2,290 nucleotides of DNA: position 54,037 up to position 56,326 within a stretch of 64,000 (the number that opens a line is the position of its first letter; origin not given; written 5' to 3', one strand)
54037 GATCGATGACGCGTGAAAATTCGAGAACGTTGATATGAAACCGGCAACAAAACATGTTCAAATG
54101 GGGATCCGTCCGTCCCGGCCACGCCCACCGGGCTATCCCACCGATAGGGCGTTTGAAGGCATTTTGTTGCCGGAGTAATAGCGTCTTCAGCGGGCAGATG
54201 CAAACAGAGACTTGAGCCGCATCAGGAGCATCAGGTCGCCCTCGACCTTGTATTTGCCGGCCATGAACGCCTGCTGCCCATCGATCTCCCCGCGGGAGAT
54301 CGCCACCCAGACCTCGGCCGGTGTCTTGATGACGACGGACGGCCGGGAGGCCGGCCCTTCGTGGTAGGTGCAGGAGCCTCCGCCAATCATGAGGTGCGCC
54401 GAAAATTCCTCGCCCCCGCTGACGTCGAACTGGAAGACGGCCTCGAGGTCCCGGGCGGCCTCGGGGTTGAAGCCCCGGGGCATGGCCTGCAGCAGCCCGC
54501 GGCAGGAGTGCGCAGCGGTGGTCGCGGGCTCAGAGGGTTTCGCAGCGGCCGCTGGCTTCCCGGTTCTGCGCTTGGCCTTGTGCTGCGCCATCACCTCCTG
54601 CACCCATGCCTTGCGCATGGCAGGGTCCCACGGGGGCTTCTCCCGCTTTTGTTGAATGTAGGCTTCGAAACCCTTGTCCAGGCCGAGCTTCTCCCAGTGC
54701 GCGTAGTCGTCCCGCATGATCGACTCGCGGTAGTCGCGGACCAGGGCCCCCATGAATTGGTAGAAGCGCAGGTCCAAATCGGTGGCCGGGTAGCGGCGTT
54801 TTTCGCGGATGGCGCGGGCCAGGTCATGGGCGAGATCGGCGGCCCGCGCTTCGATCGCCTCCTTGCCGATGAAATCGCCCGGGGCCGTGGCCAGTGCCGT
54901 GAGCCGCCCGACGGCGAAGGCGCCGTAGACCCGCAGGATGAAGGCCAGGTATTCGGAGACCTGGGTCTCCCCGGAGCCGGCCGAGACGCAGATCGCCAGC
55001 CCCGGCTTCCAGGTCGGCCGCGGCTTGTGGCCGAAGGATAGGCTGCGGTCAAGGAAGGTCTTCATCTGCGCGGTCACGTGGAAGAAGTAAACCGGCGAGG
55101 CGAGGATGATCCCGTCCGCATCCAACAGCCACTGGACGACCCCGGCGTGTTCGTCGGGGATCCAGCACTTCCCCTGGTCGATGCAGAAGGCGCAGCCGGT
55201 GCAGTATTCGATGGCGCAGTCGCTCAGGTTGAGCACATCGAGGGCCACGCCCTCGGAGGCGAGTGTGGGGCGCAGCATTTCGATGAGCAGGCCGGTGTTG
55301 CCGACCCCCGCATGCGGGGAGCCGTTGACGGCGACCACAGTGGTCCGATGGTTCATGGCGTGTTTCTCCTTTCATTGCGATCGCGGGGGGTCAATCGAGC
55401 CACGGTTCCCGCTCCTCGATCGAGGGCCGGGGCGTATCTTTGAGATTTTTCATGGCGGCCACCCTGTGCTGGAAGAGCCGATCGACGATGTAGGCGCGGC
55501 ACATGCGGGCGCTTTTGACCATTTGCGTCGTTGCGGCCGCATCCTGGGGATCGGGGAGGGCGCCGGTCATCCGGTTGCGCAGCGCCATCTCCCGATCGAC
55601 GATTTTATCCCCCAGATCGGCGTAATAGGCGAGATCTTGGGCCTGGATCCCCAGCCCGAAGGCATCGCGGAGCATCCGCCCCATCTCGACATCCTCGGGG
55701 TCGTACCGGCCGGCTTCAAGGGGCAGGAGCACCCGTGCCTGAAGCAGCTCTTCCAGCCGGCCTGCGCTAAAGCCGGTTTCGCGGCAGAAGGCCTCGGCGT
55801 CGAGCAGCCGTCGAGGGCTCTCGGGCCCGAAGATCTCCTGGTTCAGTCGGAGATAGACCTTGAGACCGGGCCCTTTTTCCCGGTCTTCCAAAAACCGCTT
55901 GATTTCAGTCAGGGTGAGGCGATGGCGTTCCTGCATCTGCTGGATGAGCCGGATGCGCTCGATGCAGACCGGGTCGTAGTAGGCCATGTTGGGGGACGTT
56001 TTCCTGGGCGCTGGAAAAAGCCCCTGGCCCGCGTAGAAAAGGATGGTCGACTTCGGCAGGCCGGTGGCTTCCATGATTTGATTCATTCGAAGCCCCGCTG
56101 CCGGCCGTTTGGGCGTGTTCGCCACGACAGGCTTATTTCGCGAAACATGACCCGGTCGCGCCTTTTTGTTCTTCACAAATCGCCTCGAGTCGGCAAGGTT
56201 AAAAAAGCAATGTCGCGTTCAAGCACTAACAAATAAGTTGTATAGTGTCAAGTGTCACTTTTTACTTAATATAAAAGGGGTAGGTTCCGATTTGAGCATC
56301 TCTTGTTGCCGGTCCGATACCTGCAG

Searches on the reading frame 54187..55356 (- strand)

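Call 3: search_protein_families(library=pfam, proteins=[window:54187-55356:-])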
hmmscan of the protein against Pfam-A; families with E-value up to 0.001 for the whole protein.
window:54187-55356:- (389 aa): 4 families
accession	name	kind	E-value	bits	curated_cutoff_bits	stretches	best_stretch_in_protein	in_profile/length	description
PF03358.20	FMN_red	-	8.1e-20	71.4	24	1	6-153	2-145/152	NADPH-dependent FMN reductase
PF02036.22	SCP2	-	4.6e-16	59.4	21.3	1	298-385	13-100/101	SCP-2 sterol transfer family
PF02525.22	Flavodoxin_2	-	5.6e-08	33.2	27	1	6-110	2-108/198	Flavodoxin-like fold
PF14864.11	Alkyl_sulf_C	-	0.00063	20.4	27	1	276-387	4-115/125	Alkyl sulfatase C-terminal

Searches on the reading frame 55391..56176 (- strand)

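Call 3: search_protein_families(library=pfam, proteins=[window:55391-56176:-])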
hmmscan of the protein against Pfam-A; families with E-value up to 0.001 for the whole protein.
window:55391-56176:- (261 aa): 2 families
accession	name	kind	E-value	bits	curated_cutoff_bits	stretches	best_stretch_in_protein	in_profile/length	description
PF13411.12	MerR_1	-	2.6e-16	59.9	21.6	1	30-97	2-67/69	MerR HTH family regulatory protein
PF00376.29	MerR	-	0.00038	20.6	28.2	0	33-67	4-38/38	MerR family regulatory protein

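Call 22: search_protein_families(library=ncbifam, proteins=[window:55391-56176:-], max_evalue=0.01)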
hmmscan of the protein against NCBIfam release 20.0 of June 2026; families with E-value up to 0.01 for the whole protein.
window:55391-56176:- (261 aa): 5 families
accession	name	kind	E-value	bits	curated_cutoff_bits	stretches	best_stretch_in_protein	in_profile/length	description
NF050798.1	TF_FtsR_Actino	equivalog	4.6e-10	40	150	1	42-226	19-206/223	transcriptional regulator FtsR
TIGR02047.1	CadR-PbrR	equivalog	2.6e-07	30.7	151.45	1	30-101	2-72/127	Cd(II)/Pb(II)-responsive transcriptional regulator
TIGR02051.1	MerR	equivalog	1e-06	29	150.85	1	32-100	3-70/124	mercury resistance transcriptional regulator MerR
TIGR02044.1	CueR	equivalog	0.00066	19.7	147.4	1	31-96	3-67/127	Cu(I)-responsive transcriptional regulator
NF010315.0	PRK13752.1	subfamily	0.007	16.4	261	0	34-96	13-74/144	mercury resistance transcriptional regulator MerR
